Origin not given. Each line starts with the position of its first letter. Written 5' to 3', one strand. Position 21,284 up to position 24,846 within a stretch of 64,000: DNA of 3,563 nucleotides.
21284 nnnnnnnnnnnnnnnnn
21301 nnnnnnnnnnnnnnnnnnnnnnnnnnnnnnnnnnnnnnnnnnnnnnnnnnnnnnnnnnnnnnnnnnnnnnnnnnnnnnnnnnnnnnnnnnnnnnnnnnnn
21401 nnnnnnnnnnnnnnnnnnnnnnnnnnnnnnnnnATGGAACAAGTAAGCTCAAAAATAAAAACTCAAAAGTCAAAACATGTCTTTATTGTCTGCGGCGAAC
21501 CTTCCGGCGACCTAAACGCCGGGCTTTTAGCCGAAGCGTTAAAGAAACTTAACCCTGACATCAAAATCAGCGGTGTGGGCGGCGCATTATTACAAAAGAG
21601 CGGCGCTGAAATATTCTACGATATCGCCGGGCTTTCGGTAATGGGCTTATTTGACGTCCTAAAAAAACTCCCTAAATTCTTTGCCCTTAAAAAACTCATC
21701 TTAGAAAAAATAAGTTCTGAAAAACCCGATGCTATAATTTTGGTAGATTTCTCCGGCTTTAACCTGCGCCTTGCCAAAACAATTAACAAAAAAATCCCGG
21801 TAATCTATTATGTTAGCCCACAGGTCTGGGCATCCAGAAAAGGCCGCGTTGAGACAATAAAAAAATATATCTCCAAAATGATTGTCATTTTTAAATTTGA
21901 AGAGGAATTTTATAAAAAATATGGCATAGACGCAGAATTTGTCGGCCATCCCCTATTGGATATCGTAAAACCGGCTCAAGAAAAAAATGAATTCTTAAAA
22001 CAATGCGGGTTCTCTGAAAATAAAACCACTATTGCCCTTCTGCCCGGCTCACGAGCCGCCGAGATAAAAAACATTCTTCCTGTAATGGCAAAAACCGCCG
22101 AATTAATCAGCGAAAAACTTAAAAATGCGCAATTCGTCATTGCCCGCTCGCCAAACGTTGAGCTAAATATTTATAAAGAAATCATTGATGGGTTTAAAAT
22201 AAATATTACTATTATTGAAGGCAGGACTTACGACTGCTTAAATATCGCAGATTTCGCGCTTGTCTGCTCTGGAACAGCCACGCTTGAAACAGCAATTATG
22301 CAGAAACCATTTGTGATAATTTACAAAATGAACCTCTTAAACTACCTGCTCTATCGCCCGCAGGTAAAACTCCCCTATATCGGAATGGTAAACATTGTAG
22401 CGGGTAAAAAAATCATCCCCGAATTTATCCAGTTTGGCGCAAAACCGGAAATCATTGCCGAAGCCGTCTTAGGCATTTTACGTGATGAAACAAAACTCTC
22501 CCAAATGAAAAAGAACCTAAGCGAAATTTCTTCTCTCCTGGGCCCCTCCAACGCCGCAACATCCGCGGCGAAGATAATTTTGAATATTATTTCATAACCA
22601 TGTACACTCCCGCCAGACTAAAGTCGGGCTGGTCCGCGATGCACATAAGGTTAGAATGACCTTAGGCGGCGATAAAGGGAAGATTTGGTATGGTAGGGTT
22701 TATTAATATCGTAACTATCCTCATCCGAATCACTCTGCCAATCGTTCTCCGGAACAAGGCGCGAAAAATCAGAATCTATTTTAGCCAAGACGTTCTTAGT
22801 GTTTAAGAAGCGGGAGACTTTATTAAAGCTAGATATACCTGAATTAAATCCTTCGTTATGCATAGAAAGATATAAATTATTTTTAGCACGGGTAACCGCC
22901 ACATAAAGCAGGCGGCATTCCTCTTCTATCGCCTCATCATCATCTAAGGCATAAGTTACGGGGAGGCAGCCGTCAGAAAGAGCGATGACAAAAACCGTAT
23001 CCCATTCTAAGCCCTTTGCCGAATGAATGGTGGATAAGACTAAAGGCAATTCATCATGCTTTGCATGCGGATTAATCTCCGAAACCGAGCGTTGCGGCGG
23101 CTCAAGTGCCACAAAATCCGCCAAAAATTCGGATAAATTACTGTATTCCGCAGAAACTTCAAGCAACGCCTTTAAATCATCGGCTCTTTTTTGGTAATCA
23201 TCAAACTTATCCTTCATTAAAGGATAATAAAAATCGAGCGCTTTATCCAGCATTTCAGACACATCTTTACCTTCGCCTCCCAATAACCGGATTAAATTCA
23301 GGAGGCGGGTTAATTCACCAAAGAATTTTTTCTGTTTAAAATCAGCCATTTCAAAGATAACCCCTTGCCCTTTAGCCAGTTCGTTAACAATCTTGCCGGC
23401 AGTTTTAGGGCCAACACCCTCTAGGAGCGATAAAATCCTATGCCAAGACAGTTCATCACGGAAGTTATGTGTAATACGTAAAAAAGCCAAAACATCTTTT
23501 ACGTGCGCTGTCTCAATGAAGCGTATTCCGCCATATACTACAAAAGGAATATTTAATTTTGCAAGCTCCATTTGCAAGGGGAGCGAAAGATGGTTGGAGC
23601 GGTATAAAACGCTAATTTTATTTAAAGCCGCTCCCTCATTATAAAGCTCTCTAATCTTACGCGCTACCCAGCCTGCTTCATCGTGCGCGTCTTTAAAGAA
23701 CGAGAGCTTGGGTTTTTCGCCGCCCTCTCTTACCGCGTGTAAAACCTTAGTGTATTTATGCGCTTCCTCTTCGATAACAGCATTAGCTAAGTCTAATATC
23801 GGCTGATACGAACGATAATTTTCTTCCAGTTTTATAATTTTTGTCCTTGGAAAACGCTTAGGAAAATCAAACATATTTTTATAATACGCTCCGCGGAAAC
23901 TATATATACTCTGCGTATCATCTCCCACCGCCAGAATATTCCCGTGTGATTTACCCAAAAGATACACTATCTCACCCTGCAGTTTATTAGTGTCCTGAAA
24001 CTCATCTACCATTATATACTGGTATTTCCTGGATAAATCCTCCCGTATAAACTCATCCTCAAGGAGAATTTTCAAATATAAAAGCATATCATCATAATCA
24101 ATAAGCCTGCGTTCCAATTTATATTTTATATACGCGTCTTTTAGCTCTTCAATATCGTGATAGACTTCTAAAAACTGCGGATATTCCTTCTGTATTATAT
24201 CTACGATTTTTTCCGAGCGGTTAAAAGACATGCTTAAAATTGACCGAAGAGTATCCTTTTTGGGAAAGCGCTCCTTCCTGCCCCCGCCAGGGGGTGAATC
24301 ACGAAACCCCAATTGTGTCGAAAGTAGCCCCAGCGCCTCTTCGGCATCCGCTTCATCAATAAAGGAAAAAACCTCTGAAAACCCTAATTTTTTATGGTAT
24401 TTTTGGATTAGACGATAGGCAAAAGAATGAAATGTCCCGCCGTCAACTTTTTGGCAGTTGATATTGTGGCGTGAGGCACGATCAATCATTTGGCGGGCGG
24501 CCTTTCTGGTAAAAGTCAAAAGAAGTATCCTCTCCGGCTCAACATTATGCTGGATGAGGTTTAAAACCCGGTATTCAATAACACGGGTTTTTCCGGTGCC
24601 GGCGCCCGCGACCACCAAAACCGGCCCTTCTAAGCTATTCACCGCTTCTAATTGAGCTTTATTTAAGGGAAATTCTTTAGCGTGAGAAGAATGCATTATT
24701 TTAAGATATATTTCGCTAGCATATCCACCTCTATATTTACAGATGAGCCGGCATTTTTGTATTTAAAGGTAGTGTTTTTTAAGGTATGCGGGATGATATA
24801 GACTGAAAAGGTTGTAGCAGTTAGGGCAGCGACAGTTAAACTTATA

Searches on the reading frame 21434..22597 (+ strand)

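Call 92: search_protein_families(library=pfam, proteins=[window:21434-22597:+], max_evalue=0.0001)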
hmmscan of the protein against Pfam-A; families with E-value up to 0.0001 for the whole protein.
window:21434-22597:+ (387 aa): 1 family
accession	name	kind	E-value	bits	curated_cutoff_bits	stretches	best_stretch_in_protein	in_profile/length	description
PF02684.21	LpxB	-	8.9e-97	324.7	22.6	1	16-368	1-358/374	Lipid-A-disaccharide synthetase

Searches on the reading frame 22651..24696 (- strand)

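Call 92: search_protein_families(library=pfam, proteins=[window:22651-24696:-], max_evalue=0.0001)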
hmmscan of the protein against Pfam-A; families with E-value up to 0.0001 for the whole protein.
window:22651-24696:- (681 aa): 7 families
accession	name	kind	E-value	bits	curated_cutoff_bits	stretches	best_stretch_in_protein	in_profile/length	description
PF00580.27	UvrD-helicase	-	2.1e-65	221.6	23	1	11-283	1-271/271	UvrD/REP helicase N-terminal domain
PF13361.12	UvrD_C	-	1.4e-61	209.4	25.6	1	288-614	1-349/350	UvrD-like helicase C-terminal domain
PF13245.12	AAA_19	-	5.5e-22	78.8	25.1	1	15-268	1-134/134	AAA domain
PF13538.12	UvrD_C_2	-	1.4e-11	44.5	27.4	1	552-610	2-51/52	UvrD-like helicase C-terminal domain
PF13604.12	AAA_30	-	7.9e-06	26.2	27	0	11-75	2-67/191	AAA domain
PF01443.25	Viral_helicase1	-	1.6e-05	25.3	21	0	547-609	178-225/228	Viral superfamily 1 RNA helicase core domain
PF00270.35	DEAD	-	3.8e-05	23.9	26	0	13-80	2-71/167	DEAD/DEAH box helicase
